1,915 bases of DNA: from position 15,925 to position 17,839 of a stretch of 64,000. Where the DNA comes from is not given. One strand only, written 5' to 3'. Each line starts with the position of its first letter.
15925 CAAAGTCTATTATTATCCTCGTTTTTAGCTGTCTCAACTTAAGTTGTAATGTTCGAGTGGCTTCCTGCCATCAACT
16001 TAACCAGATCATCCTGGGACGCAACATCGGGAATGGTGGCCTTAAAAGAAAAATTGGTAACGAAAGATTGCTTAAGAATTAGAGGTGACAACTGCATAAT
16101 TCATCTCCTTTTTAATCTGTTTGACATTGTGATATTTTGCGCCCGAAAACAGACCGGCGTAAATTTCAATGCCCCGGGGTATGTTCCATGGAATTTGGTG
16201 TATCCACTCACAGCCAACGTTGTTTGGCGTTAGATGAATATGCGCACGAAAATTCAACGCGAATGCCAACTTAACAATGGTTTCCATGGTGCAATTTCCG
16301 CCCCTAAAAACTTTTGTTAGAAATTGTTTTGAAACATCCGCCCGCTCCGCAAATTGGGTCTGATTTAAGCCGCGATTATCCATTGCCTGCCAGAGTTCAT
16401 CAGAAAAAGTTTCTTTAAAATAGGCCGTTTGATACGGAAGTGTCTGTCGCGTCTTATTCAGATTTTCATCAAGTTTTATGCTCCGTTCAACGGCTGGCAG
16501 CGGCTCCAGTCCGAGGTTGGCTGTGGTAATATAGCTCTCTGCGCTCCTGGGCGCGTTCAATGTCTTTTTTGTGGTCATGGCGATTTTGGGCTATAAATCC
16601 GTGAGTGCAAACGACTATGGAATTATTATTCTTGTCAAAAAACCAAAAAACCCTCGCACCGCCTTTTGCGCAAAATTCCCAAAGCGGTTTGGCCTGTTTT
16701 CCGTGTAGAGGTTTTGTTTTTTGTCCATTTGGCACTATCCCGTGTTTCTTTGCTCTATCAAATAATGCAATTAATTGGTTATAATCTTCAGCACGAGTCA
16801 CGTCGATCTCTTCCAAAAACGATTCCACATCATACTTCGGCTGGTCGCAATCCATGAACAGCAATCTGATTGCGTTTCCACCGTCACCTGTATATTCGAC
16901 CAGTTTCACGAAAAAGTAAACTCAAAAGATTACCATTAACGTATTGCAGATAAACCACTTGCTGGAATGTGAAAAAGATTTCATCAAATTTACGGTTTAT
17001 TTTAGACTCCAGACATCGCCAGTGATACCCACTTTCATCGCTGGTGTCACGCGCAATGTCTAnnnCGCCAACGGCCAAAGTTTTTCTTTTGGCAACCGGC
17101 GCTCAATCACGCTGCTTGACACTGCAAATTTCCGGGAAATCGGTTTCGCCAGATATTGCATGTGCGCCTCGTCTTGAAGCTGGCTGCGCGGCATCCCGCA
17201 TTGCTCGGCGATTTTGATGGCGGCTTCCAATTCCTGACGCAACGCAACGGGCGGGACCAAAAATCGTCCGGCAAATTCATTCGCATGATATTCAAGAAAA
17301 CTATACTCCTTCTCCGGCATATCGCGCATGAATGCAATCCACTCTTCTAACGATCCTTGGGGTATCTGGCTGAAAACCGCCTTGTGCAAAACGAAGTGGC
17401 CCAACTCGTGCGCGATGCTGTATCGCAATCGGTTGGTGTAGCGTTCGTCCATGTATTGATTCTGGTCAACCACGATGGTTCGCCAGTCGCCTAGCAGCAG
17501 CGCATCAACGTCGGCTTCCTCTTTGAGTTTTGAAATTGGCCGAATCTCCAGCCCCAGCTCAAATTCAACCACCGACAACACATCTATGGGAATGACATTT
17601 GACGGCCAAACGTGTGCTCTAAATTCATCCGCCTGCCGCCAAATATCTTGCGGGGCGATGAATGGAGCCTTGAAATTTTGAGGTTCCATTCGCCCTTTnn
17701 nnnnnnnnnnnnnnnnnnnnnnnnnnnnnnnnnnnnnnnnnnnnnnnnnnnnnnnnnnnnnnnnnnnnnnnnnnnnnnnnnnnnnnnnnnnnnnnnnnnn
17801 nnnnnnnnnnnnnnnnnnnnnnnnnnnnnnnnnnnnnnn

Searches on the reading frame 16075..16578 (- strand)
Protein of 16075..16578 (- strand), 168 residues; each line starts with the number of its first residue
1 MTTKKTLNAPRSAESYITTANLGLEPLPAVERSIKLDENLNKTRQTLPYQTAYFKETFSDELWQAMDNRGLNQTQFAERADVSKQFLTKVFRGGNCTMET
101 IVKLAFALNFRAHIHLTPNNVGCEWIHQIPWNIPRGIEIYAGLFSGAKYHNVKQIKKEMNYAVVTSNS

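Call 89: search_protein_families(library=phrogs, proteins=[window:16075-16578:-], max_evalue=0.001)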
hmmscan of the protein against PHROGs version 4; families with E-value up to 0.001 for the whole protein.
window:16075-16578:- (168 aa): 7 families
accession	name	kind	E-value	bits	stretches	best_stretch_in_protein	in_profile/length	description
phrog_2439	-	transcription regulation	8e-07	29.2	1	59-119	9-70/367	transcriptional regulator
phrog_1373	-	transcription regulation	8.1e-07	30.2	1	55-120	61-127/166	transcriptional regulator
phrog_3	-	transcription regulation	1e-06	29.8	1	39-109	67-138/430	transcriptional repressor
phrog_8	-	transcription regulation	6.7e-06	26.8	1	56-109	75-129/346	transcriptional regulator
phrog_4268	-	transcription regulation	0.00012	23.2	1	38-114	12-91/96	transcriptional repressor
phrog_5823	-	transcription regulation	0.00013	22.3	1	59-110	8-61/404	transcriptional regulator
phrog_2339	-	DNA, RNA and nucleotide metabolism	0.00034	21.6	1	52-119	20-89/98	HTH DNA binding protein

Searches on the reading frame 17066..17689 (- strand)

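Call 88: search_protein_families(library=pfam, proteins=[window:17066-17689:-], max_evalue=0.0001)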
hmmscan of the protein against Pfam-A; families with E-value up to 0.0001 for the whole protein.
window:17066-17689:- (208 aa): 1 family
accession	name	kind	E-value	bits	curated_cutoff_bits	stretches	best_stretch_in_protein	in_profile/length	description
PF06114.19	Peptidase_M78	-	2.7e-09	37.3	22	1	87-199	41-122/123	IrrE N-terminal-like domain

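Call 89: search_protein_families(library=phrogs, proteins=[window:17066-17689:-], max_evalue=0.001)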
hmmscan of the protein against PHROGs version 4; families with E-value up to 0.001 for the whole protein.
window:17066-17689:- (208 aa): 6 families
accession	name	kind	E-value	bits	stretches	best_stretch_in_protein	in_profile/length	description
phrog_2439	-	transcription regulation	4.3e-13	49.9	1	83-168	192-253/367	transcriptional regulator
phrog_1914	-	unknown function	3.3e-12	47.5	1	79-166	85-165/222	-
phrog_19315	-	unknown function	2.2e-08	34.5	1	68-165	77-166/348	-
phrog_87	-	other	3.3e-06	28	1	42-167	48-153/227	metallo-protease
phrog_4031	-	unknown function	0.00014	21.5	1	70-195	216-344/626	-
phrog_1516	-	unknown function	0.00016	22.4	1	70-157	72-152/227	-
